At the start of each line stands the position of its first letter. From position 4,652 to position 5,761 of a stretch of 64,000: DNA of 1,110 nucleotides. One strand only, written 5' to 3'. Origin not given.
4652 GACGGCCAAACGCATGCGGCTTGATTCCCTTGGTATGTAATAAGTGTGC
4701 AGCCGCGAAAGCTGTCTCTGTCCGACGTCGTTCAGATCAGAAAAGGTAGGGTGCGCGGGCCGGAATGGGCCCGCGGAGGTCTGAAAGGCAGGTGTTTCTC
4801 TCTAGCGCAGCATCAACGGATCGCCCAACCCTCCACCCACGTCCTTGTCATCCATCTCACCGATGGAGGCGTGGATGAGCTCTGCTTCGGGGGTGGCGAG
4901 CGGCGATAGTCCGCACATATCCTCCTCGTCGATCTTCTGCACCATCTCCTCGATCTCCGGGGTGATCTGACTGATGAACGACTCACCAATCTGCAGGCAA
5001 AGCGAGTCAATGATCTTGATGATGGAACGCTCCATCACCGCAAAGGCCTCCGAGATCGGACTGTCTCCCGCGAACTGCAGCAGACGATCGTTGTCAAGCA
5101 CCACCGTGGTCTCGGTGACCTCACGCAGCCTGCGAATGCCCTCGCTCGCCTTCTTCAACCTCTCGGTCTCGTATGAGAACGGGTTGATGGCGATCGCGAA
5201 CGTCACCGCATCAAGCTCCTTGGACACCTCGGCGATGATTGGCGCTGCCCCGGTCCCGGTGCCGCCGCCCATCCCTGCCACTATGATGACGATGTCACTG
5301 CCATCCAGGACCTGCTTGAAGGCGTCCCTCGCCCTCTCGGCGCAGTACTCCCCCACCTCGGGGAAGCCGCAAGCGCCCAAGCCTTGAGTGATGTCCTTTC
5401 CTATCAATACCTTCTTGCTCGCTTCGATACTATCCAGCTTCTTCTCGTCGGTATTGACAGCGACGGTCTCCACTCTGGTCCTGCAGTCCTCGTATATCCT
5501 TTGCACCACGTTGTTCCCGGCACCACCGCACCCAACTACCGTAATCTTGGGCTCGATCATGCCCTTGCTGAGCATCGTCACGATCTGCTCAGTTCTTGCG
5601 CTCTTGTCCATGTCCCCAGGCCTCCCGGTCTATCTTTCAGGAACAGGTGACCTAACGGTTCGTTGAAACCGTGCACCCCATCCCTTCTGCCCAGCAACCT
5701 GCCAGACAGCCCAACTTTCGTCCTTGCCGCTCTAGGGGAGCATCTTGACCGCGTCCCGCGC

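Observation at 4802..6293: Double-RHH gene followed by an FtsZ homologue that lacks the whole C-terminal (T7-loop) domain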

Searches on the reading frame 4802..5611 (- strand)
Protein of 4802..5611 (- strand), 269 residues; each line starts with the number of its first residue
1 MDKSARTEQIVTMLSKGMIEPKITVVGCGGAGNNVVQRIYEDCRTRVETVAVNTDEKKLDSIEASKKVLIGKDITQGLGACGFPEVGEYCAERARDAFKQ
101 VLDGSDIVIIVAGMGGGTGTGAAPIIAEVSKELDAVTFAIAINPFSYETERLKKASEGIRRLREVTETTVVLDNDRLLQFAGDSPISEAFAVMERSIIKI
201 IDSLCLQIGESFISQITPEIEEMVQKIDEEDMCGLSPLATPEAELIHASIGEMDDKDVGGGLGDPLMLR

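Call 4: search_protein_families(library=pfam, proteins=[window:4802-5611:-], max_evalue=0.1)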
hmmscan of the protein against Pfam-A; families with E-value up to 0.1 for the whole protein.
window:4802-5611:- (269 aa): 7 families
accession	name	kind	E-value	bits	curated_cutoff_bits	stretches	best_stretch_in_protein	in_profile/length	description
PF00091.31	Tubulin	-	2e-41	142.8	33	1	22-181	1-189/190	Tubulin/FtsZ family, GTPase domain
PF13809.12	Tubulin_2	-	0.0011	18.7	27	0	25-59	2-45/356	Tubulin like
PF12953.12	DUF3842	-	0.031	15.1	28.5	0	108-155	2-46/130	Domain of unknown function (DUF3842)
PF10372.14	CdaS_N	-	0.064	13.8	27.2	0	213-238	18-43/69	Diadenylate cyclase CdaS, N-terminal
PF25505.1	ARM_CPL3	-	0.073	13.4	26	0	127-181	2-53/122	CPL3 ARM repeat domain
PF00696.33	AA_kinase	-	0.086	13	24.9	0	10-143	26-165/234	Amino acid kinase family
PF02875.26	Mur_ligase_C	-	0.094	14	28.4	0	92-171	26-101/127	Mur ligase, glutamate ligase domain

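Call 5: search_protein_families(library=ncbifam, proteins=[window:4802-5611:-], max_evalue=0.1)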
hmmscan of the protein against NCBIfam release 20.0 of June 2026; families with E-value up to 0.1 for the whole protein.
window:4802-5611:- (269 aa): 3 families
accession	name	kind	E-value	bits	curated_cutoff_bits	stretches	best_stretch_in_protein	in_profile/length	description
TIGR00065.1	ftsZ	equivalog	1.9e-67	228.1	295.2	1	19-204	16-202/353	cell division protein FtsZ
NF009827.0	PRK13303.1-2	equivalog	0.047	12.9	226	0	22-56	3-37/267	aspartate dehydrogenase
TIGR00466.1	kdsB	equivalog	0.099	12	155.2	0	155-192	72-109/241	3-deoxy-manno-octulosonate cytidylyltransferase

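Call 6: search_solved_structures(query=window:4802-5611:-, max_evalue=0.01, show_alignments=3)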
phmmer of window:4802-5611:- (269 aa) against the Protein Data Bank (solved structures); distinct sequences matched with E-value up to 0.01: 55.
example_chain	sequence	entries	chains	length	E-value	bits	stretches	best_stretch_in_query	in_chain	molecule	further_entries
1w58_1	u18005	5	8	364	5.7e-47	163.8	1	19-205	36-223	CELL DIVISION PROTEIN FTSZ HOMOLOG 1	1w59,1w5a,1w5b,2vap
1fsz_A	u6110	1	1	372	6.4e-47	163.6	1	19-206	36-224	FTSZ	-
1w5e_A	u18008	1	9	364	6.4e-47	163.6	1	19-206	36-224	FTSZ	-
1w5f_A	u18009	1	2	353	1.5e-41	146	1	22-199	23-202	CELL DIVISION PROTEIN FTSZ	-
7ohh_A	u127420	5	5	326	4.5e-41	144.5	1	17-195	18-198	Cell division protein FtsZ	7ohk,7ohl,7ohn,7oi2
5xdv_A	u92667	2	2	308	4.9e-41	144.4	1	23-202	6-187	Cell division protein FtsZ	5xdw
4dxd_A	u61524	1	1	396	5.9e-41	144.1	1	23-195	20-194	Cell division protein FtsZ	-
4u39_A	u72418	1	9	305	5.9e-41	144.1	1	22-194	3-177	Cell division protein FtsZ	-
3vo8_A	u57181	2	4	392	6.2e-41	144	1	23-195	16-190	Cell division protein FtsZ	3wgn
3wgl_A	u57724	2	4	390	6.5e-41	144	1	23-195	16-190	Cell division protein FtsZ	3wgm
7oja_A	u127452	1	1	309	6.8e-41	143.9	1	23-195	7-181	Cell division protein FtsZ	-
6rvn_A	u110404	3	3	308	6.9e-41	143.9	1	23-195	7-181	Cell division protein FtsZ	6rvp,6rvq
2rhh_A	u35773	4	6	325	6.9e-41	143.9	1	22-194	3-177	Cell Division Protein ftsZ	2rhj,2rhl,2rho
7ojz_A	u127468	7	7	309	7e-41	143.8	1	23-195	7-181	Cell division protein FtsZ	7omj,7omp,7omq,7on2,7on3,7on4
4m8i_A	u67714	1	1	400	9.7e-41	143.4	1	23-195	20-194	Cell division protein FtsZ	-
4b45_A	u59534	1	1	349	6.5e-12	49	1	24-212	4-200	CELL DIVISION PROTEIN FTSZ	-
4b46_A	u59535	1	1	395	1.7e-09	41.1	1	22-177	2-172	CELL DIVISION PROTEIN FTSZ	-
3zid_A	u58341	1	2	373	1.2e-06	31.7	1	36-188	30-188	TUBULIN/FTSZ, GTPASE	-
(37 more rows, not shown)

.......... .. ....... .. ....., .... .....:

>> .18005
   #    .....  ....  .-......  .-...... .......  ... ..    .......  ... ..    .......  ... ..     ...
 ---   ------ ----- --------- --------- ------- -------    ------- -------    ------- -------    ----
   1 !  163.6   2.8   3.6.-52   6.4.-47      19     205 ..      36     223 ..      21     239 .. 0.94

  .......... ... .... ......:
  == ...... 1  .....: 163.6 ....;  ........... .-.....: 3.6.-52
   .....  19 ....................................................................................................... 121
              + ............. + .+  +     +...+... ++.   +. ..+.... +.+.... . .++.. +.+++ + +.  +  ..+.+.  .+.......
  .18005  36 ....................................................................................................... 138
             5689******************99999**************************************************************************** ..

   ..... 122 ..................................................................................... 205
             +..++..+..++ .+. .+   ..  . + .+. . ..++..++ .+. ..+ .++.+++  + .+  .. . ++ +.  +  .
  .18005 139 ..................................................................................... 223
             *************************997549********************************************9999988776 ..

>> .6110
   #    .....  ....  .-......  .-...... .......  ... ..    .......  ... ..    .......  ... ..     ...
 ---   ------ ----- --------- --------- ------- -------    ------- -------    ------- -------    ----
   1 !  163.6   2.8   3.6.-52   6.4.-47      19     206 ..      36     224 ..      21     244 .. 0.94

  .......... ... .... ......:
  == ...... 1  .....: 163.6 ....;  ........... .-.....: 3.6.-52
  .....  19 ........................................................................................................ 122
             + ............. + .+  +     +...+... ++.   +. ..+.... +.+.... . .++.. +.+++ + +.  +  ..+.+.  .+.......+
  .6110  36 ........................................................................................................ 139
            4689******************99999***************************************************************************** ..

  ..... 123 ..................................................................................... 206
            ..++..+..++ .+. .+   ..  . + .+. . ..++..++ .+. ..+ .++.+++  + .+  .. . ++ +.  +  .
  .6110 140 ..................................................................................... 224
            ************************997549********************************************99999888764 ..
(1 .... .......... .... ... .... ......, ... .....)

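Call 7: find_homologous_proteins(query=window:4802-5611:-, max_evalue=0.00001)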
Query window:4802-5611:- (269 aa): 7738 proteins with E <= 0.00001 among 8000 candidates; the best 120 are listed.
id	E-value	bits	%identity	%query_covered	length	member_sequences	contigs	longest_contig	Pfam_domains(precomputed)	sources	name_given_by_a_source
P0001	3.3e-165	566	98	100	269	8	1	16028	PF00091.32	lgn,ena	-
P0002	1.6e-140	485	85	100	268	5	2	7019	PF00091.32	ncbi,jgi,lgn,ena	ncbi:MAG: hypothetical protein ABR879_07565 [Methanomassiliicoccales archaeon]|jgi:cell division pro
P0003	5.4e-140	483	85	100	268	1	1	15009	PF00091.32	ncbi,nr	ncbi:MAG: hypothetical protein LUO79_04470 [Methanomassiliicoccales archaeon]|nr:hypothetical protei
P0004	1.0e-136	473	84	100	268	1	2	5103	PF00091.32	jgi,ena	-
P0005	1.7e-126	439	75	100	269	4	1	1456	PF00091.32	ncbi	-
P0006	6.5e-122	424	73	100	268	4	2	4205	PF00091.32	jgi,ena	-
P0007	6.5e-115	401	70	100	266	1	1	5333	PF00091.32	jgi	-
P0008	3.2e-112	392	74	90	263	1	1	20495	PF00091.32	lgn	-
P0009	1.3e-111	390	68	97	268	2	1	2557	PF00091.32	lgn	-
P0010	2.8e-111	389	68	100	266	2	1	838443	PF00091.32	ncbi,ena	-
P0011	1.9e-110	387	71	95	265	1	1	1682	PF00091.32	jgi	jgi:cell division protein FtsZ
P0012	5.7e-110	385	64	100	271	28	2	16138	PF00091.32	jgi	jgi:cell division protein FtsZ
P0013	1.3e-109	384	68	100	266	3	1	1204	PF00091.32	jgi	jgi:cell division protein FtsZ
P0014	1.6e-109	383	71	95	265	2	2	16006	PF00091.32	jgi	jgi:cell division protein FtsZ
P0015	2.9e-109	383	68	97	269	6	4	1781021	PF00091.32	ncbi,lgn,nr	ncbi:MAG: hypothetical protein H5T41_02275 [Methanomassiliicoccales archaeon]|nr:hypothetical protei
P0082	4.3e-79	284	60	90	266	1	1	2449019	PF00091.32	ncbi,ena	-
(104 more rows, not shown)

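Call 14: find_encoding_contigs(protein=P0082, flank=8000, max_places=2)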
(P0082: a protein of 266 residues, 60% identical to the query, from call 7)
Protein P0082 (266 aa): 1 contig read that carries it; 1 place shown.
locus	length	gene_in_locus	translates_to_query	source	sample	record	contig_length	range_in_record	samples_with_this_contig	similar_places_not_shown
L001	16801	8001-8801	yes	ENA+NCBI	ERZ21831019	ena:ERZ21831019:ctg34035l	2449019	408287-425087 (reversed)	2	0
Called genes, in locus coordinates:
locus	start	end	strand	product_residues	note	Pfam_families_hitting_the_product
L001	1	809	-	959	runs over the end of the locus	PF00133:tRNA-synt_1, PF09334:tRNA-synt_1g (faint), PF08264:Anticodon_1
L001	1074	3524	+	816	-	-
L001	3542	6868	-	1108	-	PF00041:fn3, PF16656:Pur_ac_phosph_N (faint), PF25523:Ig_RIMBP2 (faint), PF25832:Fn3_SaeA_2nd (faint), PF25833:Fn3_SaeA_3rd (faint), PF24489:Ig_J_second (faint), PF00041:fn3, PF00041:fn3, +4 more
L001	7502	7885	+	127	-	-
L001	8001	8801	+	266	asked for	PF00091:Tubulin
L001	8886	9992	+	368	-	PF01513:NAD_kinase, PF00781:DAGK_cat (weak), PF20143:NAD_kinase_C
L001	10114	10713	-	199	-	PF01558:POR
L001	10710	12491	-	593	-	PF01855:POR_N, PF02775:TPP_enzyme_C, PF12797:Fer4_2 (faint), PF13237:Fer4_10, PF14697:Fer4_21 (faint), PF00037:Fer4 (weak), PF12837:Fer4_6 (weak)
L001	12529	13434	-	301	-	PF02775:TPP_enzyme_C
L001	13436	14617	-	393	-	PF01855:POR_N, PF17147:PFOR_II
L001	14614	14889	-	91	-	PF13237:Fer4_10 (faint), PF14697:Fer4_21, PF13484:Fer4_16 (faint), PF12838:Fer4_7 (weak), PF13187:Fer4_9 (weak), PF12797:Fer4_2 (weak), PF00037:Fer4, PF12837:Fer4_6 (weak)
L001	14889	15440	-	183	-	PF01558:POR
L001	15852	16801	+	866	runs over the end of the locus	PF05228:CHASE4, PF00989:PAS, PF13188:PAS_8 (weak), PF13426:PAS_9, PF00512:HisKA, PF02518:HATPase_c, PF00072:Response_reg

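Call 23: search_protein_representatives(protein=window:4802-5611:-)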
Query: 269 residues. Proteins with E-value up to 0.001 (for the whole library): 14828; up to 1e-10: 9262; up to 1e-30: 1230. The best 150 are listed.
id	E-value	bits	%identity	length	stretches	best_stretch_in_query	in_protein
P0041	2.1e-91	322.5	60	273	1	1-263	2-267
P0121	5.4e-76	272.0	43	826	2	18-205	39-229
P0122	4.4e-70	252.6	40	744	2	12-214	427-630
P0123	3.3e-66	240.0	40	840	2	17-194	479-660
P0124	3.2e-59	217.1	49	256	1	4-198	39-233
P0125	7.0e-53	196.3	43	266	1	7-229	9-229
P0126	1.4e-51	192.0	50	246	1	20-203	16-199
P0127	5.7e-51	190.0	48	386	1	20-205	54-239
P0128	2.4e-50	188.0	43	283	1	7-227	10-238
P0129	1.5e-49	185.4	45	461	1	22-213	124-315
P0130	3.5e-48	180.9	47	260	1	20-195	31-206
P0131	5.9e-48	180.2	40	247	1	6-232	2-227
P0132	9.7e-48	179.5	45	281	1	18-208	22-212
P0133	2.2e-47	178.3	45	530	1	21-203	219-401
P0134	1.0e-46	176.2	44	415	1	22-209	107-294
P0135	1.4e-46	175.6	43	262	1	15-231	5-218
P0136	7.5e-46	173.3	39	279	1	6-234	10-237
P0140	4.3e-45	170.8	38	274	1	8-260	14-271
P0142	8.9e-45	169.8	46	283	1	12-205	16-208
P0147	1.7e-44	168.9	40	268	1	2-225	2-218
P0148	5.7e-44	167.1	41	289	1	9-226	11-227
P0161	3.4e-42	161.3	40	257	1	15-248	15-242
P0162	4.0e-42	161.1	41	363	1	18-208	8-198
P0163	4.3e-42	161.0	41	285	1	18-223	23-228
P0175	3.5e-41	158.0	37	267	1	9-228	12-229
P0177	1.0e-40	156.4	44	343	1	20-208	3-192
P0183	5.7e-40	154.0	41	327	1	22-216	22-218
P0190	2.4e-39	152.0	41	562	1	20-230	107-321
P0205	2.3e-38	148.7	36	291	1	17-229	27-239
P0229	7.9e-38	147.0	45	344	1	23-205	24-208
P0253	3.6e-37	144.9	42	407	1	20-202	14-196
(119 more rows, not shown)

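Call 29: find_encoding_contigs(protein=P0121, flank=6000, max_places=2)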
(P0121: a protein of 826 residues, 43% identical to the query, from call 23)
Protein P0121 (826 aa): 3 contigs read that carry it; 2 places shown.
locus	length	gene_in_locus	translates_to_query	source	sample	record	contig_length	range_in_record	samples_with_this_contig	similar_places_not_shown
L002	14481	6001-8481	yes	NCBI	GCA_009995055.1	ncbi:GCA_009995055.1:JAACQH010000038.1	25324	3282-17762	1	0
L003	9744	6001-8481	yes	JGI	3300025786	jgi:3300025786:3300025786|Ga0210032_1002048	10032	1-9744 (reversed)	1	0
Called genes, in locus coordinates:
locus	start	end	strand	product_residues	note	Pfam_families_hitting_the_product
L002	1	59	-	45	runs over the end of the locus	-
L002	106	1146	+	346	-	-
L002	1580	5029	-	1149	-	-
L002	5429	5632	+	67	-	-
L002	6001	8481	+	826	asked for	PF00091:Tubulin, PF12327:FtsZ_C, PF00091:Tubulin, PF12327:FtsZ_C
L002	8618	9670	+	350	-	PF00091:Tubulin, PF12327:FtsZ_C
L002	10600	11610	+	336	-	PF00044:Gp_dh_N, PF02800:Gp_dh_C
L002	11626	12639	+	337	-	PF00348:polyprenyl_synt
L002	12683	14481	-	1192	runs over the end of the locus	PF03104:DNA_pol_B_exo1, PF13482:RNase_H_2 (faint), PF00136:DNA_pol_B, PF14890:Intein_splicing, PF14528:LAGLIDADG_3 (faint), PF00136:DNA_pol_B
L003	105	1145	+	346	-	-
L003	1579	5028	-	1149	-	-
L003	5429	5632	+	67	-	-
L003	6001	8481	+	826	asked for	PF00091:Tubulin, PF12327:FtsZ_C, PF00091:Tubulin, PF12327:FtsZ_C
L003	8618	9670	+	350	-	PF00091:Tubulin, PF12327:FtsZ_C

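Call 31: find_related_loci(query=window:4802-5611:-, collection=genome_contigs, flank=6000)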
Query window:4802-5611:- (269 aa) in genome_contigs; peptide patterns used: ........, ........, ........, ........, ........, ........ (x = any residue, [..] = any of these).
213 stretches matched a pattern; 9 encode a relative of the query (tblastn E <= 1e-3); 9 distinct loci.
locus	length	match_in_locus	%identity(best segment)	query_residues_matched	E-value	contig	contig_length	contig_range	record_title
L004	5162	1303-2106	85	1-269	5e-142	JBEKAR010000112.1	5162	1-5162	MAG: Methanomassiliicoccales archaeon isolate SPRUCE 117 SPRUCE_117_112, whole genome shotgun sequence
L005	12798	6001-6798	68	1-269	6e-110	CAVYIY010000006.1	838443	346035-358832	MAG: Methanomassiliicoccaceae archaeon isolate MFD01299.bin.2.50 genome assembly, contig: contig_1889, whole genome shot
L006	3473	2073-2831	69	1-253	2e-111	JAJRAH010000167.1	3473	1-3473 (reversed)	MAG: Methanomassiliicoccales archaeon isolate OWC_0007 OWC_0007_k121_18564300, whole genome shotgun sequence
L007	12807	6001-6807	64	1-269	1e-107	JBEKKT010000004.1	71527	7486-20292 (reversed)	MAG: Methanomassiliicoccales archaeon isolate SPRUCE 353 SPRUCE_353_4, whole genome shotgun sequence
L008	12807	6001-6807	65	1-269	4e-106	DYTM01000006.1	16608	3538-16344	MAG TPA_asm: Methanomassiliicoccus sp. isolate DR5_59_6 Afr_mines_DR5_559_length_16608_cov_2_520993, whole genome shotgu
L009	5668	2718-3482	67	1-256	8e-105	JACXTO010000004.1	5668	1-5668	MAG: Methanomassiliicoccaceae archaeon isolate bin_47_IMCAS k117_206515, whole genome shotgun sequence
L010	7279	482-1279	64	1-269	2e-102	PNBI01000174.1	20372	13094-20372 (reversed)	MAG: Methanomassiliicoccaceae archaeon isolate fen_33 73.20110800_E3D.115_contig_110783, whole genome shotgun sequence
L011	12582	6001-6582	34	1-191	2e-16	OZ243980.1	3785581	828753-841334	MAG: Arenicellales bacterium isolate 2bc81a4a-70f0-4651-b542-e07c7ba8b5a8 genome assembly, chromosome: 1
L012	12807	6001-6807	65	1-269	1e-103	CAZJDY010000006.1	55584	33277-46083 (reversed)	MAG TPA_asm: uncultured Methanomassiliicoccaceae archaeon isolate binchicken_co167_198 genome assembly, contig: k141_289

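Call 35: find_encoding_contigs(protein=P0127, flank=5000, max_places=2)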
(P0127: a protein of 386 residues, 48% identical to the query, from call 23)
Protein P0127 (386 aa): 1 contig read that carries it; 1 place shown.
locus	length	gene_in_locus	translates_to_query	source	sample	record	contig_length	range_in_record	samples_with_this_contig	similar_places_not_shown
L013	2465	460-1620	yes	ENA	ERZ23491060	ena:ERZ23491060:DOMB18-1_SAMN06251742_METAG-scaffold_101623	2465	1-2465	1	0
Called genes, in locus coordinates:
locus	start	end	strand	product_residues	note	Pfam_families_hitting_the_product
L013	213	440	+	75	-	PF17723:RHH_8 (weak), PF01402:RHH_1 (weak)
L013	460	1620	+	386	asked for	PF00091:Tubulin, PF12327:FtsZ_C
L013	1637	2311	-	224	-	PF00696:AA_kinase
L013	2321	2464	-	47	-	?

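Call 36: find_encoding_contigs(protein=P0125, flank=5000, max_places=2)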
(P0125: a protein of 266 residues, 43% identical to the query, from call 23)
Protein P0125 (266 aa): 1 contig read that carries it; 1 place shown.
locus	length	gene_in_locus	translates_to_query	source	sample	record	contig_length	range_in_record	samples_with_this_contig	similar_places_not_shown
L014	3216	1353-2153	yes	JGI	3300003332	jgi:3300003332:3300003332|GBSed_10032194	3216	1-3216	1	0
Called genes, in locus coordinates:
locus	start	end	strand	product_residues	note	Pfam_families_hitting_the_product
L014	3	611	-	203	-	?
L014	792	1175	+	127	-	PF17723:RHH_8 (faint)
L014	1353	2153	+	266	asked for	PF00091:Tubulin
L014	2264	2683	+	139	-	PF01894:YjbQ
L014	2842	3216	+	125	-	?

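Call 37: find_encoding_contigs(protein=P0136, flank=5000, max_places=2)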
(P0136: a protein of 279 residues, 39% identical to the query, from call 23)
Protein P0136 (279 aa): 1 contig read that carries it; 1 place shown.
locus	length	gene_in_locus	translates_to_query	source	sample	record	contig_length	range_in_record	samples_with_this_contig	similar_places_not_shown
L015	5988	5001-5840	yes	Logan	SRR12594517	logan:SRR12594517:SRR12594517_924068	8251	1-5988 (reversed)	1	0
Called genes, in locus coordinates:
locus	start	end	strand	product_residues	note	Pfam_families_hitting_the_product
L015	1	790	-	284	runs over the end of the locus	PF13793:Pribosyltran_N, PF00156:Pribosyltran, PF14572:Pribosyl_synth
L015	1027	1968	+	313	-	PF01073:3Beta_HSD, PF01370:Epimerase, PF02719:Polysacc_synt_2, PF04321:RmlD_sub_bind, PF16363:GDP_Man_Dehyd, PF13460:NAD_binding_10 (weak), PF07993:NAD_binding_4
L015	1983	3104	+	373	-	PF09721:Exosortase_EpsH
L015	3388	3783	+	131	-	PF01402:RHH_1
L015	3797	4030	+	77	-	-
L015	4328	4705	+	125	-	PF17723:RHH_8 (faint), PF01402:RHH_1 (faint)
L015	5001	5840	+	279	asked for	PF00091:Tubulin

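Call 51: predict_structure(alignment_id=A1)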
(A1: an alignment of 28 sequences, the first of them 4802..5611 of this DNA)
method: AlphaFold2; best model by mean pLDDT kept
length: 269 residues; sequences in the alignment: 28
mean_pLDDT: 76.7   pTM: 0.70
mean pLDDT of the five models: 76.7, 76.5, 76.3, 76.0, 75.2
residues with pLDDT >= 90: 91; 70-90: 95; 50-70: 46; < 50: 37
segments of 3 or more residues with pLDDT < 50: 233-269
pLDDT, mean of each block of 10 residues (from residue 1): 65 63 93 92 87 89 94 61 77 95 95 85 96 95 87 88 92 82 75 82 77 68 66 45 41 39 39
secondary structure, 60 per line:
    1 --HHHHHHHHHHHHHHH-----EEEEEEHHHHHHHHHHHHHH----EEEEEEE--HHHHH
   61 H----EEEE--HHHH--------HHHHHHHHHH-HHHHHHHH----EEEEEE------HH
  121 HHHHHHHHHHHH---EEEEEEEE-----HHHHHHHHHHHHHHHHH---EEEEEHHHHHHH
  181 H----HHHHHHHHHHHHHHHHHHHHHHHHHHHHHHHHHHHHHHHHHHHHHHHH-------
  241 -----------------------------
elements in order: H3-17 E23-28 H29-42 E47-53 H56-61 E66-69 H72-75 H84-93 H95-102 E107-112 H119-132 E136-143 H149-165 E169-173 H174-181 H186-233
